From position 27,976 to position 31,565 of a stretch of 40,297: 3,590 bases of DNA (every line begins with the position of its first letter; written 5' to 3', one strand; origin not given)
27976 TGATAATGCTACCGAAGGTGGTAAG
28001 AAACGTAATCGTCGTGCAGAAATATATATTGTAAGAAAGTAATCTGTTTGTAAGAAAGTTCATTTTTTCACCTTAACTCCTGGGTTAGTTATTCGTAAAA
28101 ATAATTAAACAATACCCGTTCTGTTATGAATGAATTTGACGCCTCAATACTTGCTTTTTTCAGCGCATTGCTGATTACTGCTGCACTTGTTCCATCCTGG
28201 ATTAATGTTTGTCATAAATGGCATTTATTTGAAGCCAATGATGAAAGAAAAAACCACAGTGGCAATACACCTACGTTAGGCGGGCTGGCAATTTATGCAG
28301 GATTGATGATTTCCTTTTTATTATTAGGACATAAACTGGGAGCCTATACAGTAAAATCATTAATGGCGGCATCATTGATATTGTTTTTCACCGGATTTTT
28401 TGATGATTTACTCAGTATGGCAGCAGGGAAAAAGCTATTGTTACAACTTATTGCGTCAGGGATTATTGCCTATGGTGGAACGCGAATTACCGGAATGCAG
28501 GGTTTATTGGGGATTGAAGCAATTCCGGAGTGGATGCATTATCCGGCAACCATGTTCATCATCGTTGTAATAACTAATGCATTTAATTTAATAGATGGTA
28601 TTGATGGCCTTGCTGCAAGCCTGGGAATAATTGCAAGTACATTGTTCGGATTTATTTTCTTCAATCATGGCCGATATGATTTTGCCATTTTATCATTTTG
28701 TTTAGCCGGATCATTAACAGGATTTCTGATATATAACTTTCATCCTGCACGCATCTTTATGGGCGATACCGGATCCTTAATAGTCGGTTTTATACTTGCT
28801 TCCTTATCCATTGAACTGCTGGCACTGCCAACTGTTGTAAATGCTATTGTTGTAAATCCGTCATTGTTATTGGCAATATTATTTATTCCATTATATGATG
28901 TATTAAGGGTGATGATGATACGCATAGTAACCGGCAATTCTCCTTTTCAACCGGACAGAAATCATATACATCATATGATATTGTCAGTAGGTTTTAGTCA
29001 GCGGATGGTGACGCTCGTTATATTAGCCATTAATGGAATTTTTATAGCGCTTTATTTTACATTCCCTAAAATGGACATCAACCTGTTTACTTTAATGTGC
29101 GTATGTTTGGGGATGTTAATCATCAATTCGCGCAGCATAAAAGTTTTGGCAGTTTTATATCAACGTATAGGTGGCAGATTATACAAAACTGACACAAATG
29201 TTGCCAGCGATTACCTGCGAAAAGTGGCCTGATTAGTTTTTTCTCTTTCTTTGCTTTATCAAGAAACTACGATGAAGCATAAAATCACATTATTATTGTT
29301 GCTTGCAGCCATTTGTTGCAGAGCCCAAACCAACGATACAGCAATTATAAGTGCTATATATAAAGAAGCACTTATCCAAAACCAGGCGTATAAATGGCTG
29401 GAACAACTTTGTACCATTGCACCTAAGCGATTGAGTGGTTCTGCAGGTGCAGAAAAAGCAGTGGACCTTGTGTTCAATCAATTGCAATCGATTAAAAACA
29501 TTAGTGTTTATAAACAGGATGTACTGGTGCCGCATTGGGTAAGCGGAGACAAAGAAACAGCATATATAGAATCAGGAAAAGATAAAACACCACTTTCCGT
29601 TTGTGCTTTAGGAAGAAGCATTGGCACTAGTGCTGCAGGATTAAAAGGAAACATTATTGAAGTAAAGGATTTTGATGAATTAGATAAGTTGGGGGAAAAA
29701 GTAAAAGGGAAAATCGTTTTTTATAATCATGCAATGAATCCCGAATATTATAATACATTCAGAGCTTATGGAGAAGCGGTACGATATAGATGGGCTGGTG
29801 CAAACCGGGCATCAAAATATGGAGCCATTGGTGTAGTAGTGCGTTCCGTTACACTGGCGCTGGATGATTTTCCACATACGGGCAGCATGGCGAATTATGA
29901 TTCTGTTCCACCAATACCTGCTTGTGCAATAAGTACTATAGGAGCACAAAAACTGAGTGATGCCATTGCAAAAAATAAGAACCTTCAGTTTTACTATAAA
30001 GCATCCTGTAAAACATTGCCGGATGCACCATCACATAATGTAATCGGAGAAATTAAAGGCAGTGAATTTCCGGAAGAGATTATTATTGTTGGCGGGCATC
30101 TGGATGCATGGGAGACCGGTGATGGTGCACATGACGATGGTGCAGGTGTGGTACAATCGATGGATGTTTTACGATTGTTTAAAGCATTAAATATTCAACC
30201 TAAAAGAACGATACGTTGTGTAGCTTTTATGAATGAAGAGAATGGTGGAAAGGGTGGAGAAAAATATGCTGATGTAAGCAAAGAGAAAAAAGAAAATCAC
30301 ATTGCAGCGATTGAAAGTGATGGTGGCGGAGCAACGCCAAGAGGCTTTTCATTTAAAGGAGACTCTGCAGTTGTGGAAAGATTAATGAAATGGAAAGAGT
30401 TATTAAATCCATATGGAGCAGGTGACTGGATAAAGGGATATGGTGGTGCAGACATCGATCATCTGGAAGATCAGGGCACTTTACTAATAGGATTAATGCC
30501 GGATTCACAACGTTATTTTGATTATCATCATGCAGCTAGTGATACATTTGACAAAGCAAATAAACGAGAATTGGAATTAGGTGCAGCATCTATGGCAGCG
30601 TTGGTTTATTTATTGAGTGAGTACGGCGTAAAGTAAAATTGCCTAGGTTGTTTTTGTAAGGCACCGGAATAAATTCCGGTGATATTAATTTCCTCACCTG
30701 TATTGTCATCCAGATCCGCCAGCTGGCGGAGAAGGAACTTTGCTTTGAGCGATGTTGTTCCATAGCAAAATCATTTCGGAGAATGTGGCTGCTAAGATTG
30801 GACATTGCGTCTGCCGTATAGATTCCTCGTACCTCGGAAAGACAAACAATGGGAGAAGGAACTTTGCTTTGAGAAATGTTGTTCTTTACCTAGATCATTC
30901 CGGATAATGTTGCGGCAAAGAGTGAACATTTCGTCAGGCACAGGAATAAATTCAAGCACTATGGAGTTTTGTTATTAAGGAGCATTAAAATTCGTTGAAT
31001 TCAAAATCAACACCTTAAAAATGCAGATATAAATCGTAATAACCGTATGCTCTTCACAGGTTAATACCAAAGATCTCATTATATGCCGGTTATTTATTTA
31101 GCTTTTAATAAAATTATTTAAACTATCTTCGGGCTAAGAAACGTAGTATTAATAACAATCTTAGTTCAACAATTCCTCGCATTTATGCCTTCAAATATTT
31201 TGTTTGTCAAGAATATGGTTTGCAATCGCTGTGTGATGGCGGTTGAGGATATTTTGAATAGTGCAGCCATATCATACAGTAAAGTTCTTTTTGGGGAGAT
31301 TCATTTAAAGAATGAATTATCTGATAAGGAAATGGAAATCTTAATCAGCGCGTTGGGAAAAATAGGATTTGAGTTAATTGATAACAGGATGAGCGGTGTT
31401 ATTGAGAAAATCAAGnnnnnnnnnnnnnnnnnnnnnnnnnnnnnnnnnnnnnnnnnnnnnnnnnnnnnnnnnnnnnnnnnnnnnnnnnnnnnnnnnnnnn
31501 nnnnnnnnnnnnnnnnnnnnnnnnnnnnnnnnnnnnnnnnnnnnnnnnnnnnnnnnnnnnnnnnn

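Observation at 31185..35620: Candidate metal-responsive regulon: HMA-domain AraC regulator plus three promoters sharing a 21-bp-phased direct-repeat operator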

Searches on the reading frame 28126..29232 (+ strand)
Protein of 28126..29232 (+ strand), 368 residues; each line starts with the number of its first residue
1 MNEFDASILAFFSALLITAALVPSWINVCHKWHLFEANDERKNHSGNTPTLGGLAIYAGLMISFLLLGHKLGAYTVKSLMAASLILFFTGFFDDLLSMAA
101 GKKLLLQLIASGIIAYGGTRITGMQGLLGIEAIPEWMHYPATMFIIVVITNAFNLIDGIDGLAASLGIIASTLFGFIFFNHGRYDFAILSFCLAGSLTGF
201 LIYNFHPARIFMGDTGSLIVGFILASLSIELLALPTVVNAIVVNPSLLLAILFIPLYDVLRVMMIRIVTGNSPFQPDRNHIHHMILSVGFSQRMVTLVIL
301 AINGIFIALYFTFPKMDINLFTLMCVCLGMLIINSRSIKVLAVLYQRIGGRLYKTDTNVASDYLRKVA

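Call 55: search_protein_families(library=pfam, proteins=[window:28126-29232:+], max_evalue=0.00001)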
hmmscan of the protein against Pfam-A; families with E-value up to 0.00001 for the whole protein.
window:28126-29232:+ (368 aa): 1 family
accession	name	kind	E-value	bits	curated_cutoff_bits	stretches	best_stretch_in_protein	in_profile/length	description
PF00953.26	Glycos_transf_4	-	6e-41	140.5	27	1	78-230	3-158/160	Glycosyl transferase family 4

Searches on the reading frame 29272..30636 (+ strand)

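Call 55: search_protein_families(library=pfam, proteins=[window:29272-30636:+], max_evalue=0.00001)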
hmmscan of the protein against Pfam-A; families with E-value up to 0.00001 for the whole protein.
window:29272-30636:+ (454 aa): 2 families
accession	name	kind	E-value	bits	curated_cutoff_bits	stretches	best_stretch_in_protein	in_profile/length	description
PF04389.22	Peptidase_M28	-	1.9e-25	90.2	21.3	1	256-441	1-189/193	Peptidase family M28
PF01546.33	Peptidase_M20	-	2.4e-06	28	24.6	1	283-347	30-96/206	Peptidase family M20/M25/M40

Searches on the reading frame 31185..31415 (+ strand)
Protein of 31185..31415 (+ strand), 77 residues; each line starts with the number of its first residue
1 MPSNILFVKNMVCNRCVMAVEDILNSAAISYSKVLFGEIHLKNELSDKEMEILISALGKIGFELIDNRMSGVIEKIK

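Call 6: search_protein_families(library=pfam, proteins=[window:31185-31415:+], max_evalue=10)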
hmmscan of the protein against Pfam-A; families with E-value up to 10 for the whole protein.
window:31185-31415:+ (77 aa): 2 families
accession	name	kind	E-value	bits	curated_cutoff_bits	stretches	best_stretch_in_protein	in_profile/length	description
PF06569.16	DUF1128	-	0.051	14.1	27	1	12-60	22-69/71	Protein of unknown function (DUF1128)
PF17244.8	CDC24_OB3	-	0.078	13.2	25.4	1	7-65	148-194/216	Cell division control protein 24, OB domain 3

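Call 64: predict_structure(alignment_id=A2)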
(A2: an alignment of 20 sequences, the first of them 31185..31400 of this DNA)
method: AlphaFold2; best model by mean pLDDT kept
length: 72 residues; sequences in the alignment: 20
mean_pLDDT: 82.3   pTM: 0.69
mean pLDDT of the five models: 82.3, 82.2, 82.1, 82.0, 81.7
residues with pLDDT >= 90: 17; 70-90: 45; 50-70: 4; < 50: 6
segments of 3 or more residues with pLDDT < 50: 69-72
pLDDT, mean of each block of 10 residues (from residue 1): 75 89 91 90 85 88 67 36
secondary structure, 60 per line:
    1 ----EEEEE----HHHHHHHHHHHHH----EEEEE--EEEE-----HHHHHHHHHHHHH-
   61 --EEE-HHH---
elements in order: E5-9 H14-26 E31-35 E38-41 H47-59 E63-65

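Call 67: fold_search(model_id=the predicted structure, library=pdb)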
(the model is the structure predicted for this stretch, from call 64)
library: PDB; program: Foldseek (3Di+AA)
matches with E <= 10: 731; with E <= 0.001: 0
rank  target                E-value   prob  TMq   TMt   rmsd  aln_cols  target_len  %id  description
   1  2roe_MODEL_1_A        2.2e-03  1.00  0.59  0.64   2.8        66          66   29  Solution structure of thermus thermophilus HB8 TTHA1718 protein in vitro (released 2009-03-03)
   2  2qif_A                8.8e-03  1.00  0.62  0.64   3.7        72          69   21  Crystal structure of a metallochaperone with a tetranuclear Cu(I) cluster (released 2008-07-08)
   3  2qif_B                9.4e-03  1.00  0.63  0.66   3.5        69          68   22  Crystal structure of a metallochaperone with a tetranuclear Cu(I) cluster (released 2008-07-08)
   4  6ff2_A                1.1e-02  1.00  0.63  0.67   2.9        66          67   24  CopZ metallochaperone (released 2019-01-30)
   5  1mwy_MODEL_1_A        1.3e-02  1.00  0.62  0.62   3.8        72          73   25  Solution structure of the N-terminal domain of ZntA in the apo-form (released 2002-11-06)
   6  2cdq_A                1.6e-02  0.99  0.54  0.11   4.6        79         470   19  Crystal structure of Arabidopsis thaliana aspartate kinase complexed with lysine and S- adenosylmethionine (released 2006-05-30)
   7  2xmv_A                2.5e-02  0.99  0.56  0.63   3.5        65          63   22  Copper chaperone Atx1 from Synechocystis PCC6803 (Cu1, trimeric form, His61Tyr mutant) (released 2010-08-18)
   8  4y2i                  2.6e-02  0.98  0.55  0.59   3.7        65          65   22  Gold ion bound to GolB (released 2016-02-10)
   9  4a47_A                3.0e-02  0.98  0.54  0.60   3.8        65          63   22  Crosstalk between Cu(I) and Zn(II) homeostasis (released 2012-12-12)
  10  2rml_MODEL_1_A        3.5e-02  0.97  0.54  0.30   3.9        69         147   17  Solution structure of the N-terminal soluble domains of Bacillus subtilis CopA (released 2008-02-26)
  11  2l3m_MODEL_1_A        3.7e-02  0.99  0.59  0.60   3.2        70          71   17  Solution structure of the putative copper-ion-binding protein from Bacillus anthracis str. Ames (released 2011-01-12)
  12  1fe0_A                4.6e-02  0.99  0.61  0.65   3.0        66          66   26  CRYSTAL STRUCTURE OF CADMIUM-HAH1 (released 2001-01-20)
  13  3fry_B                4.6e-02  0.99  0.63  0.63   4.5        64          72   19  Crystal structure of the CopA C-terminal metal binding domain (released 2010-01-12)
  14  2aj0_MODEL_1_A        4.9e-02  0.99  0.62  0.63   2.7        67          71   18  Solution structure of apoCadA (released 2006-05-02)
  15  2xmw                  5.2e-02  0.99  0.64  0.68   3.6        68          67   19  PacS, N-terminal domain, from Synechocystis PCC6803 (released 2010-08-18)
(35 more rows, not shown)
